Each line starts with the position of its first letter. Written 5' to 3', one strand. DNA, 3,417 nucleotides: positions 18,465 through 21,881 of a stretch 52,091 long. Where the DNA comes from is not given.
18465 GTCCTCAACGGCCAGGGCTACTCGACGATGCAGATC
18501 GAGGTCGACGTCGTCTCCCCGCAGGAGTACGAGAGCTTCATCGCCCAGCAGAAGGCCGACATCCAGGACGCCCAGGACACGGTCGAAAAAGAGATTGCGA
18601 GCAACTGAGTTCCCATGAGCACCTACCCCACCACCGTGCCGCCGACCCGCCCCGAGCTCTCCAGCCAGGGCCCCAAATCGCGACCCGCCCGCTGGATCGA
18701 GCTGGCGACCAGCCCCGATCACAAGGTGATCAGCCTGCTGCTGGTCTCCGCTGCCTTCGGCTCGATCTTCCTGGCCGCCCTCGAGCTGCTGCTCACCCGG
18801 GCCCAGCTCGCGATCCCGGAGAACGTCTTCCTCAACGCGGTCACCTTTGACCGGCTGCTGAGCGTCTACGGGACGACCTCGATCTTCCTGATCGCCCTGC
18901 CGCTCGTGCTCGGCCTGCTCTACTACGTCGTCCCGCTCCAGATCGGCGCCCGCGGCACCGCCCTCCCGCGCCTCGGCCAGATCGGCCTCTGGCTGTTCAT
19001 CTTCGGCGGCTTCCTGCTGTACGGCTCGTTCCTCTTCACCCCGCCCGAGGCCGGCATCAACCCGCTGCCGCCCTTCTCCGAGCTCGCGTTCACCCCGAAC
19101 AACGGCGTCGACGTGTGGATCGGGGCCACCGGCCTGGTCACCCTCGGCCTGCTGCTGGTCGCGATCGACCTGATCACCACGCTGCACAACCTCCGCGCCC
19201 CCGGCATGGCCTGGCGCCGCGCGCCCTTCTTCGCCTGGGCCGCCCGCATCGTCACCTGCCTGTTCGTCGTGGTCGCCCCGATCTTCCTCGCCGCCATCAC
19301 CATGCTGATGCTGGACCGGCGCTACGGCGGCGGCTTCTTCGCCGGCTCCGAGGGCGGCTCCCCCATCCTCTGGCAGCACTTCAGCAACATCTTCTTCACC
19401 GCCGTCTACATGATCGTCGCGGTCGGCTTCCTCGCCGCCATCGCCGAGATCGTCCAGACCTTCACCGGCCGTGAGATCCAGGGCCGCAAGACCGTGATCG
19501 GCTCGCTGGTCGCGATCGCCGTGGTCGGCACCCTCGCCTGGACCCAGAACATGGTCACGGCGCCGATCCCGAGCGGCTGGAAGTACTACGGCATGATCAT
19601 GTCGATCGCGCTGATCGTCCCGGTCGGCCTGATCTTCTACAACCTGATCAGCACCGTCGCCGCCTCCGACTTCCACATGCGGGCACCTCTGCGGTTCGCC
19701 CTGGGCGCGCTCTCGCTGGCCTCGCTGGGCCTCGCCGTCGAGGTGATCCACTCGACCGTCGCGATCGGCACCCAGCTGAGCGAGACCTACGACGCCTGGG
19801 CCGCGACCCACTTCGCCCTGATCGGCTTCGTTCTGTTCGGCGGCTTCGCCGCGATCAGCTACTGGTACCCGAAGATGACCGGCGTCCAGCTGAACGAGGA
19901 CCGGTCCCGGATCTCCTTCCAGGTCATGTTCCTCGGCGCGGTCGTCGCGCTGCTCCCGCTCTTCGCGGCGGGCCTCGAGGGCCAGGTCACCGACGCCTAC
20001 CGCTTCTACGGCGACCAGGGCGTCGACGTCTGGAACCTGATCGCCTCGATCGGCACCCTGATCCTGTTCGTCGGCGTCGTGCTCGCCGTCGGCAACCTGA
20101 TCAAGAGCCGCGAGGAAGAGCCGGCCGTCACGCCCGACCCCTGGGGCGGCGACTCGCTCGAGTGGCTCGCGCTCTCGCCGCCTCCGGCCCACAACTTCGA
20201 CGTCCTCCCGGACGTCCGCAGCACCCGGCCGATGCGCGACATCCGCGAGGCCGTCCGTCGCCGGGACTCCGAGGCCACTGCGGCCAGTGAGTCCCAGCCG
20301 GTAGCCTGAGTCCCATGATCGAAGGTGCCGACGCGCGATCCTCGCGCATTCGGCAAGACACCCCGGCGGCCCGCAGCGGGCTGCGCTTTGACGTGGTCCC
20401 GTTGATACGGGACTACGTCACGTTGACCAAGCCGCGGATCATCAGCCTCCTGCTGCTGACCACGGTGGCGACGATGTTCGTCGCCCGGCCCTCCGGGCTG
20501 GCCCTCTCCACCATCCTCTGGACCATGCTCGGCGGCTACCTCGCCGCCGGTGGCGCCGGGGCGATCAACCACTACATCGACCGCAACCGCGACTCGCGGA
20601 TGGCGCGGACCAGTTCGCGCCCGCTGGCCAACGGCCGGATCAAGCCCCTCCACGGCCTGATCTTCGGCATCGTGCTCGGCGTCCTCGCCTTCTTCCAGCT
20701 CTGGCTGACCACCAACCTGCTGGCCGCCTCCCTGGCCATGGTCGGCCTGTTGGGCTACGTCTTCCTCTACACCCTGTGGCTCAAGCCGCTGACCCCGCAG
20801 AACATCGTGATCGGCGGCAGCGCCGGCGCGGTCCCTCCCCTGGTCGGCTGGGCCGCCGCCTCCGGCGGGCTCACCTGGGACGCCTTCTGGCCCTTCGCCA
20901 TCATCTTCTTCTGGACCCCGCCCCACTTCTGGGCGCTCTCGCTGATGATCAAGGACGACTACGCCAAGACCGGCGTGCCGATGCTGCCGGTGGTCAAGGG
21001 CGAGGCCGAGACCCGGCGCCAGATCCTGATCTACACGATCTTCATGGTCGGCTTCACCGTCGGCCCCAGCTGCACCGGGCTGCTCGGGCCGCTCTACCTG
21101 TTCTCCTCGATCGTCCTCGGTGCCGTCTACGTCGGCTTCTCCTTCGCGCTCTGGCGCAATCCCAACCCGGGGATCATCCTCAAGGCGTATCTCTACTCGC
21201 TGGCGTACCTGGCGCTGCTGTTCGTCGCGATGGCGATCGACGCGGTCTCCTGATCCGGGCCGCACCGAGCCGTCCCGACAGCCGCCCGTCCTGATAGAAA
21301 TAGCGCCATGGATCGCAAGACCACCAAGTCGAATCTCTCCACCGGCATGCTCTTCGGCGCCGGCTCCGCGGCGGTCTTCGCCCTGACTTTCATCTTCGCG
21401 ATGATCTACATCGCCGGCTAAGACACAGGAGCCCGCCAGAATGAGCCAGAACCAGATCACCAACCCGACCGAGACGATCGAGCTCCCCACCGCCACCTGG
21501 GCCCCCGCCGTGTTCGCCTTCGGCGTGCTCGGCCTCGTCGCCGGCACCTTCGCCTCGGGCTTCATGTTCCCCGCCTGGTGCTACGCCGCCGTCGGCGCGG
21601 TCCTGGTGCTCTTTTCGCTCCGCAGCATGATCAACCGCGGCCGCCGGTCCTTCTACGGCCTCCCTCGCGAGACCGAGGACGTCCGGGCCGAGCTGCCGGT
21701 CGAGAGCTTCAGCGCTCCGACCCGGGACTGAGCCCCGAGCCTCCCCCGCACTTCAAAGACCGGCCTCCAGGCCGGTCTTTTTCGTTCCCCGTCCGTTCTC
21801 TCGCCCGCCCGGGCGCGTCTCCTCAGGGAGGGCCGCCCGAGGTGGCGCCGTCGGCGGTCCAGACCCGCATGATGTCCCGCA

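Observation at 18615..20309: Intact haem-copper oxidase subunit I homologue that has lost 5 of 6 metal-ligand histidines and the proton-channel residues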

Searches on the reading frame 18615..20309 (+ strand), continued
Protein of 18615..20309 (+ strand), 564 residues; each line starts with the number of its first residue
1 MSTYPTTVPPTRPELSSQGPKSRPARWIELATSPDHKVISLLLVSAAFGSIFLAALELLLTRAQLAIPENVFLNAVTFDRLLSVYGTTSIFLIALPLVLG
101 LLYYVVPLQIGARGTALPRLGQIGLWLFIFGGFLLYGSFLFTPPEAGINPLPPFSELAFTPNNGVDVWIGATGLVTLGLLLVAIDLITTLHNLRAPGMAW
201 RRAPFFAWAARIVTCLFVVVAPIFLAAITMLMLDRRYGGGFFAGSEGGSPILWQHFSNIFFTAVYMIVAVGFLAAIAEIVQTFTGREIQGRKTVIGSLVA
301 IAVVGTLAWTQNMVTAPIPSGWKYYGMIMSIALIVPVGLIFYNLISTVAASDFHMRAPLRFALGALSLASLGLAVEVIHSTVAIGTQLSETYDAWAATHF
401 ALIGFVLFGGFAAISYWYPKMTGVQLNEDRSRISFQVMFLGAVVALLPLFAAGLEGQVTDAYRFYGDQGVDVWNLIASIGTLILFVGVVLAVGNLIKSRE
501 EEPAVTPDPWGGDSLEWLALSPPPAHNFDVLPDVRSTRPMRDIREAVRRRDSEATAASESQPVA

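Call 90: find_homologous_proteins(query=P0129, max_evalue=1e-40)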
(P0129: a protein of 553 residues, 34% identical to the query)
Query P0129 (553 aa): 4799 proteins with E <= 1e-40 among 8000 candidates; the best 120 are listed.
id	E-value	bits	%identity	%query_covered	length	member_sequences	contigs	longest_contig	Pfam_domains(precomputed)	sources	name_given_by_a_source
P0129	0.0e+0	1220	100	100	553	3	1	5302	PF00115.26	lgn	-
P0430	2.3e-194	666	48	85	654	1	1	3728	PF00115.26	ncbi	-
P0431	4.0e-179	615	51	100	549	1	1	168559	PF00115.26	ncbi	-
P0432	1.4e-174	600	51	99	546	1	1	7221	PF00115.26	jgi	jgi:cytochrome c oxidase subunit 1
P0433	3.4e-173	596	50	97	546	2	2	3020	PF00115.26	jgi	-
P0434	5.5e-173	595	50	99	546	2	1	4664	PF00115.26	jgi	jgi:cytochrome c oxidase subunit I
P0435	4.0e-171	589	51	99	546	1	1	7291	PF00115.26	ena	-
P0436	6.1e-171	588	49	100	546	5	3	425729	PF00115.26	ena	-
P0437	1.1e-170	587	50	97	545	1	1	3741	PF00115.26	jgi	jgi:cytochrome c oxidase subunit I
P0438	1.4e-170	587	48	97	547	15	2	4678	PF00115.26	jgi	jgi:cytochrome c oxidase subunit I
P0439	1.6e-170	587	50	97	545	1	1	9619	PF00115.26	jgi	jgi:cytochrome c oxidase subunit 1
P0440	1.9e-170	587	49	100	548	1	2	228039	PF00115.26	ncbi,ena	-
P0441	5.5e-170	585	49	97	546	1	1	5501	PF00115.26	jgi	jgi:cytochrome c oxidase subunit I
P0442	7.1e-170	585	49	99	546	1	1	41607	PF00115.26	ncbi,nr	ncbi:MAG TPA: cytochrome c oxidase subunit I [Gaiellaceae bacterium]|nr:cytochrome c oxidase subunit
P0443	9.4e-170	584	50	99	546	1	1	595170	PF00115.26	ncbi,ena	-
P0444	1.8e-169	583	49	99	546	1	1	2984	PF00115.26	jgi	jgi:cytochrome c oxidase subunit 1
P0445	2.2e-169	583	49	100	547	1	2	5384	PF00115.26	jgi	jgi:cytochrome c oxidase subunit I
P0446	2.9e-169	583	49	100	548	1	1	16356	PF00115.26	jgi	jgi:cytochrome c oxidase subunit 1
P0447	3.3e-169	582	50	99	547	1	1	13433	PF00115.26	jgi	jgi:cytochrome c oxidase subunit 1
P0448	4.4e-169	582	49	100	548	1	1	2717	PF00115.26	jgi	jgi:cytochrome c oxidase subunit 1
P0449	4.5e-169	582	49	100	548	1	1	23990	PF00115.26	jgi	jgi:cytochrome c oxidase subunit 1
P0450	7.3e-169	581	50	97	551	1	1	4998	PF00115.26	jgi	-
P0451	1.7e-168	580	49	95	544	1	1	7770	PF00115.26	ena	-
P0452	5.0e-168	579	48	99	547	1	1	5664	PF00115.26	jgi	jgi:cytochrome c oxidase subunit 1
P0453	7.4e-168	578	49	99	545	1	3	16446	PF00115.26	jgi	jgi:cytochrome c oxidase subunit I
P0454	7.9e-168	578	48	99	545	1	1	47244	PF00115.26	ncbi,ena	-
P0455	8.9e-168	578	51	99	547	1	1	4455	PF00115.26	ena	-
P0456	1.0e-167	578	49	100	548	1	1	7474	PF00115.26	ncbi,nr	ncbi:MAG TPA: cytochrome c oxidase subunit I [Gaiellaceae bacterium]|nr:cytochrome c oxidase subunit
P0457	1.2e-167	577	49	97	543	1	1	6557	PF00115.26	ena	-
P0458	1.9e-167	577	49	97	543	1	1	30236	PF00115.26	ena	-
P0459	2.0e-167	577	50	99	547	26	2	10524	PF00115.26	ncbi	ncbi:MAG: cytochrome c oxidase subunit I [Solirubrobacteraceae bacterium]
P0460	2.1e-167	577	49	97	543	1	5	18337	PF00115.26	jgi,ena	jgi:cytochrome c oxidase subunit 1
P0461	2.4e-167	576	49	97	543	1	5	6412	PF00115.26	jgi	jgi:cytochrome c oxidase subunit I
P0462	2.9e-167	576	49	97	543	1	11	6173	PF00115.26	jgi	jgi:cytochrome c oxidase subunit 1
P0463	3.2e-167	576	49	97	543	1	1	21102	PF00115.26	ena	-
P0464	3.3e-167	576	49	95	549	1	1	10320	PF00115.26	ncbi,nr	ncbi:MAG: cytochrome c oxidase subunit [Gaiellaceae bacterium]|nr:cytochrome c oxidase subunit [Gaie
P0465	3.4e-167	576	49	97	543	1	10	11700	PF00115.26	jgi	jgi:cytochrome c oxidase subunit 1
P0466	3.5e-167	576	49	95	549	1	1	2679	PF00115.26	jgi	jgi:cytochrome c oxidase subunit 1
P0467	5.6e-167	575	49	97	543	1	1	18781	PF00115.26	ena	-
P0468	6.6e-167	575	49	97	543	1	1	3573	PF00115.26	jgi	jgi:cytochrome c oxidase subunit 1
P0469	7.1e-167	575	49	97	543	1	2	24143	PF00115.26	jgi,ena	jgi:cytochrome c oxidase subunit 1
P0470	7.9e-167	575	49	95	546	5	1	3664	PF00115.26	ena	-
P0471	1.2e-166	574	49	97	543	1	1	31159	PF00115.26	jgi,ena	jgi:cytochrome c oxidase subunit 1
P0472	2.7e-166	573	49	97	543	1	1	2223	PF00115.26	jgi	jgi:cytochrome c oxidase subunit 1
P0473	3.2e-166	573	48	100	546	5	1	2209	PF00115.26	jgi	jgi:cytochrome c oxidase subunit 1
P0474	5.9e-166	572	49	97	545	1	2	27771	PF00115.26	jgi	jgi:cytochrome c oxidase subunit 1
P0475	6.5e-166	572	49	97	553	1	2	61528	PF00115.26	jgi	jgi:cytochrome c oxidase subunit 1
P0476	6.8e-166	572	49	95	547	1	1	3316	PF00115.26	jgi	jgi:cytochrome c oxidase subunit I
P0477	7.5e-166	571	49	97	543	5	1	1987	PF00115.26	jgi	-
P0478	7.8e-166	571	49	95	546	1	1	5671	PF00115.26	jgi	jgi:cytochrome c oxidase subunit I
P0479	1.1e-165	571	48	97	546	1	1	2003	PF00115.26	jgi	jgi:cytochrome c oxidase subunit 1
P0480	1.1e-165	571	51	97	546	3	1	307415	PF00115.26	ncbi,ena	-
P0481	3.2e-165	569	49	95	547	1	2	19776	PF00115.26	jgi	-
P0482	3.3e-165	569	49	95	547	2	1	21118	PF00115.26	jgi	jgi:cytochrome c oxidase subunit I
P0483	3.6e-165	569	50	98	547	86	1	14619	PF00115.26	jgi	jgi:cytochrome c oxidase subunit I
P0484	5.2e-165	569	49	97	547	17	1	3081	PF00115.26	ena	-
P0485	7.3e-165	568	47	100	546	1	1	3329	PF00115.26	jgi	jgi:cytochrome c oxidase subunit 1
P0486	8.0e-165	568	49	95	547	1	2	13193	PF00115.26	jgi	jgi:cytochrome c oxidase subunit 1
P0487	8.1e-165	568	49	95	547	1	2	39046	PF00115.26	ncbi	-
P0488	1.7e-164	567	48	100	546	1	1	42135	PF00115.26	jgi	jgi:cytochrome c oxidase subunit 1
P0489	2.0e-164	567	49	97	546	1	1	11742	PF00115.26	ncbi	-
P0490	2.1e-164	567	50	94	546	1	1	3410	PF00115.26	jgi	jgi:cytochrome c oxidase subunit I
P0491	3.0e-164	566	49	97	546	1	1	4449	PF00115.26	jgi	jgi:cytochrome c oxidase subunit 1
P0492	3.0e-164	566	48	97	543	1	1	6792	PF00115.26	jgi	-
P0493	3.1e-164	566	49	97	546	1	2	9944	PF00115.26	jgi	jgi:cytochrome c oxidase subunit I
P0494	3.2e-164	566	49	99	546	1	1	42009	PF00115.26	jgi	jgi:cytochrome c oxidase subunit I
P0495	3.2e-164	566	48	97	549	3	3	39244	PF00115.26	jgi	jgi:cytochrome c oxidase subunit 1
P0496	4.8e-164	565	48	98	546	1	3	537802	PF00115.26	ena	-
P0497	5.0e-164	565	49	97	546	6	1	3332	PF00115.26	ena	-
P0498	6.0e-164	565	49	95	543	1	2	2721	PF00115.26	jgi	jgi:cytochrome c oxidase subunit 1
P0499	6.1e-164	565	48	98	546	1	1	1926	PF00115.26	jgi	jgi:cytochrome c oxidase subunit 1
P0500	6.2e-164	565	50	95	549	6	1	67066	PF00115.26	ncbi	-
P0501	6.9e-164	565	48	98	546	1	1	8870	PF00115.26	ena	-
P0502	7.2e-164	565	48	99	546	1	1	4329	PF00115.26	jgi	jgi:cytochrome c oxidase subunit 1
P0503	7.5e-164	565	49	95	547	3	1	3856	PF00115.26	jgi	jgi:cytochrome c oxidase subunit I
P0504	9.3e-164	565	48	100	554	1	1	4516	PF00115.26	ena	-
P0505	1.0e-163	564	48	95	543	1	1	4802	PF00115.26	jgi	jgi:cytochrome c oxidase subunit 1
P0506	1.2e-163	564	49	99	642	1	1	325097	PF00115.26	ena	-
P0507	1.5e-163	564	48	97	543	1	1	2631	PF00115.26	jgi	jgi:cytochrome c oxidase subunit I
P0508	1.7e-163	564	47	97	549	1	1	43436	PF00115.26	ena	-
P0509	2.2e-163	563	49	99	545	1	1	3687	PF00115.26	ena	-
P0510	2.4e-163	563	48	99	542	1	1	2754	PF00115.26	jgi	jgi:cytochrome c oxidase subunit I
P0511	3.0e-163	563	49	97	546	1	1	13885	PF00115.26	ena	-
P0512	3.2e-163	563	47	97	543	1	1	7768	PF00115.26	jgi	jgi:cytochrome c oxidase subunit 1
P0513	3.3e-163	563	49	95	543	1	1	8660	PF00115.26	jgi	jgi:cytochrome c oxidase subunit I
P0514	3.7e-163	563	48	95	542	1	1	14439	PF00115.26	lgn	-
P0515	4.1e-163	562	48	97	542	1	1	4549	PF00115.26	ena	-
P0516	4.2e-163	562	48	97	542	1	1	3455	PF00115.26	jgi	jgi:cytochrome c oxidase subunit I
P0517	4.5e-163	562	48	97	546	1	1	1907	PF00115.26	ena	-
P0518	4.8e-163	562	49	96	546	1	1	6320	PF00115.26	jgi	jgi:cytochrome c oxidase subunit I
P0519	5.4e-163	562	48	97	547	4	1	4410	PF00115.26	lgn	-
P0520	6.6e-163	562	48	99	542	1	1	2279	PF00115.26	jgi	jgi:cytochrome c oxidase subunit I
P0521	6.8e-163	562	49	97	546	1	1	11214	PF00115.26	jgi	jgi:cytochrome c oxidase subunit I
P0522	8.1e-163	561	48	97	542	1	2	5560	PF00115.26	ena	-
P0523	1.3e-162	561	48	97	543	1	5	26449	PF00115.26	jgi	jgi:cytochrome c oxidase subunit I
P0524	1.4e-162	561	49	97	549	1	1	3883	PF00115.26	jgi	jgi:cytochrome c oxidase subunit I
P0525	1.6e-162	560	48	98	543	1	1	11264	PF00115.26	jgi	jgi:cytochrome c oxidase subunit 1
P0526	1.7e-162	560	48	100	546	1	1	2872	PF00115.26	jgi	jgi:cytochrome c oxidase subunit 1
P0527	1.8e-162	560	49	97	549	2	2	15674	PF00115.26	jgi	jgi:cytochrome c oxidase subunit I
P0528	2.2e-162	560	48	97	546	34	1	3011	PF00115.26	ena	-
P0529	2.2e-162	560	48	95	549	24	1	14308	PF00115.26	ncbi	-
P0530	2.4e-162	560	48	98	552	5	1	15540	PF00115.26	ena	-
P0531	3.1e-162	559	49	99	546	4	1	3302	PF00115.26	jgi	jgi:cytochrome c oxidase subunit I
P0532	3.2e-162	559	48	97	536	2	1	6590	PF00115.26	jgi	jgi:cytochrome c oxidase subunit 1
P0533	3.3e-162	559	48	97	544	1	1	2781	PF00115.26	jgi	jgi:cytochrome c oxidase subunit 1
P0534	3.8e-162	559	51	94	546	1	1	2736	PF00115.26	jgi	jgi:cytochrome c oxidase subunit I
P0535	4.3e-162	559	50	97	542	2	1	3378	PF00115.26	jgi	jgi:cytochrome c oxidase subunit I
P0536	4.8e-162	559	48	100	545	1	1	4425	PF00115.26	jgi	jgi:cytochrome c oxidase subunit I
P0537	6.3e-162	558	48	97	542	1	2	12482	PF00115.26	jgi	jgi:cytochrome c oxidase subunit I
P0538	7.5e-162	558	49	95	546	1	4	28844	PF00115.26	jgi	jgi:cytochrome c oxidase subunit 1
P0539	7.7e-162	558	48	96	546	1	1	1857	PF00115.26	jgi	jgi:cytochrome c oxidase subunit 1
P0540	7.9e-162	558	49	98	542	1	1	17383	PF00115.26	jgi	jgi:cytochrome c oxidase subunit I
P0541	8.2e-162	558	49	98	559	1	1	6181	PF00115.26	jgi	-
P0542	8.2e-162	558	48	99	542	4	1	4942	PF00115.26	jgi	jgi:cytochrome c oxidase subunit I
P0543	9.5e-162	558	50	94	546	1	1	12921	PF00115.26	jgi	jgi:cytochrome c oxidase subunit 1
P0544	9.9e-162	558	47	95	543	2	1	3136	PF00115.26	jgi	jgi:cytochrome c oxidase subunit I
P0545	1.0e-161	558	49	97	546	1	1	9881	PF00115.26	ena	-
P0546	1.1e-161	558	48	98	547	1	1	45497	PF00115.26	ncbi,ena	-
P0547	1.2e-161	558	48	98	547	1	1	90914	PF00115.26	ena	-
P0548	1.5e-161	557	50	97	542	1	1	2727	PF00115.26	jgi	jgi:cytochrome c oxidase subunit 1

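Call 92: find_encoding_contigs(protein=P0459, flank=9000, max_places=3)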
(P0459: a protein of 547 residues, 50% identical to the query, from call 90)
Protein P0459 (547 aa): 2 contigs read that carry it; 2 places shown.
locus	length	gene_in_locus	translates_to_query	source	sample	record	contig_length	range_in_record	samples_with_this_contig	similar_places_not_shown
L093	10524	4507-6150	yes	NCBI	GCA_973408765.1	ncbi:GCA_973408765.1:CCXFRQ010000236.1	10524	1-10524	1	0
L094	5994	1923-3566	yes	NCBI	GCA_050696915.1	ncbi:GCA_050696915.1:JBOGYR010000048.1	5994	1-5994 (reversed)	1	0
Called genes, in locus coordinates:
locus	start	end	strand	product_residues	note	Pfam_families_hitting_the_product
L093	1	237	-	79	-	?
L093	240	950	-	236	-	PF00005:ABC_tran, PF13304:AAA_21 (weak)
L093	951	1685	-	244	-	PF00005:ABC_tran, PF13304:AAA_21 (faint), PF12399:BCA_ABC_TP_C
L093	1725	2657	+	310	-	PF00753:Lactamase_B, PF21221:B_lactamase-like_C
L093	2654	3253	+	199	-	PF00583:Acetyltransf_1, PF13673:Acetyltransf_10, PF13508:Acetyltransf_7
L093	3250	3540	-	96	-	-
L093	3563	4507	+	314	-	PF02790:COX2_TM, PF00116:COX2, PF13442:Cytochrome_CBB3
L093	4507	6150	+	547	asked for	PF00115:COX1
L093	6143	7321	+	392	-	PF01040:UbiA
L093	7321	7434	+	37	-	-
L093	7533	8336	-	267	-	PF14257:DUF4349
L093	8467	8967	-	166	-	PF04542:Sigma70_r2, PF08281:Sigma70_r4_2, PF04545:Sigma70_r4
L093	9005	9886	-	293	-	PF03446:NAD_binding_2, PF00393:6PGD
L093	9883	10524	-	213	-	?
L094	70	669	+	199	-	PF00583:Acetyltransf_1, PF13673:Acetyltransf_10, PF13508:Acetyltransf_7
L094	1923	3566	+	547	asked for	PF00115:COX1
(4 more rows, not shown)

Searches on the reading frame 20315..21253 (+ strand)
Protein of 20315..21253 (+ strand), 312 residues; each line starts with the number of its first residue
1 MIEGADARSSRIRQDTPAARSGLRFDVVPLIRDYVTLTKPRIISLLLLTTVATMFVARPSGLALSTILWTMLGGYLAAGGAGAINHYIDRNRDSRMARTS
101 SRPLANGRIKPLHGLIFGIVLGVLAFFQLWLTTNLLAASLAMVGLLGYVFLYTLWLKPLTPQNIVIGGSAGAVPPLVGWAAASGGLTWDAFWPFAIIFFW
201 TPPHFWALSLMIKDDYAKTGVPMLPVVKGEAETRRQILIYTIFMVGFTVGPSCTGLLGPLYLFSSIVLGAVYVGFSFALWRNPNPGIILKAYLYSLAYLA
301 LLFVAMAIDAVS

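Call 3: search_protein_families(library=pfam, proteins=[window:20315-21253:+], max_evalue=0.01)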
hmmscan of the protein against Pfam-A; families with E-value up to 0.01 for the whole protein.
window:20315-21253:+ (312 aa): 1 family
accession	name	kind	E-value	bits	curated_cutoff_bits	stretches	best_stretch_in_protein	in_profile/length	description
PF01040.23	UbiA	-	4e-62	210.2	34.2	1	46-292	1-244/250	UbiA prenyltransferase family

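Call 17: search_protein_families(library=ncbifam, proteins=[window:20315-21253:+], max_evalue=0.001)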
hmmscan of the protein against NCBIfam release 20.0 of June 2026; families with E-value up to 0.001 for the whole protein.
window:20315-21253:+ (312 aa): 16 families
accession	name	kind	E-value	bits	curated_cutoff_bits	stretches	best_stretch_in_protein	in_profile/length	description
NF003349.0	PRK04375.1-2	equivalog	8.2e-105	350.5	246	1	27-311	21-311/318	heme o synthase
TIGR01473.1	cyoE_ctaB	equivalog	6.1e-95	318.2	210.3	1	32-309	1-280/281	heme o synthase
NF003348.0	PRK04375.1-1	equivalog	1.1e-60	205.5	285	1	31-311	3-284/292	heme o synthase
TIGR01474.1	ubiA_proteo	equivalog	1.2e-15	57.8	275.45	1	38-309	11-280/282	4-hydroxybenzoate octaprenyltransferase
NF009524.0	PRK12886.1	equivalog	1.7e-13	50.6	387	1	63-310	43-284/291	prenyltransferase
NF009523.0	PRK12884.1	equivalog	1.6e-11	43.9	269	1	34-311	7-278/279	prenyltransferase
TIGR01475.1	ubiA_other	subfamily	1.8e-09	37.5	180.8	1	35-309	6-279/282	UbiA-like polyprenyltransferase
NF041585.1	MqnP_Cj_Hp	exception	2.1e-09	37.3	375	1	56-306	31-276/281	menaquinone biosynthesis prenyltransferase MqnP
NF009521.0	PRK12882.1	equivalog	2.2e-08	33.7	296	1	31-295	5-265/280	geranylgeranylglycerol-phosphate geranylgeranyltransferase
NF009514.0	PRK12873.1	equivalog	3.1e-08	33.3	246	1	40-209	22-188/297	4-hydroxybenzoate polyprenyltransferase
NF009515.0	PRK12874.1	equivalog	1.4e-07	31.2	392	1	52-306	34-283/291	4-hydroxybenzoate polyprenyltransferase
NF041586.1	MqnP_DT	exception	4.7e-07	29.8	430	1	50-201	19-167/277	menaquinone biosynthesis prenyltransferase MqnP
NF009526.0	PRK12888.1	equivalog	2.4e-06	27.2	364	1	66-307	53-290/301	4-hydroxybenzoate octaprenyltransferase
NF041584.1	MqnP_SCO4491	exception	1.8e-05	24.6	420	1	81-192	56-164/285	menaquinone biosynthesis prenyltransferase MqnP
NF006088.0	PRK08238.1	equivalog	0.00011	21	351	1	69-161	231-321/482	UbiA family prenyltransferase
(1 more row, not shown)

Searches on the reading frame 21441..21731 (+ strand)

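Call 3: search_protein_families(library=pfam, proteins=[window:21441-21731:+], max_evalue=0.01)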
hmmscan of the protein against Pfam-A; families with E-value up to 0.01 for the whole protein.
window:21441-21731:+ (96 aa): 3 families
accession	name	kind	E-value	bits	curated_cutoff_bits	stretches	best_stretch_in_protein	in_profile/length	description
PF23933.1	DUF7269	-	0.0025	18.3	29.1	1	23-87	4-69/162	Family of unknown function (DUF7269)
PF09534.15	Trp_oprn_chp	-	0.0026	18.1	29.6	1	7-61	28-80/180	Tryptophan-associated transmembrane protein (Trp_oprn_chp)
PF13160.11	DUF3995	-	0.004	18.1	34.3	1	15-65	38-88/124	Protein of unknown function (DUF3995)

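Call 17: search_protein_families(library=ncbifam, proteins=[window:21441-21731:+], max_evalue=0.001)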
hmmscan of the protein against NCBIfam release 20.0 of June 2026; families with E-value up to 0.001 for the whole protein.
window:21441-21731:+ (96 aa): 0 families
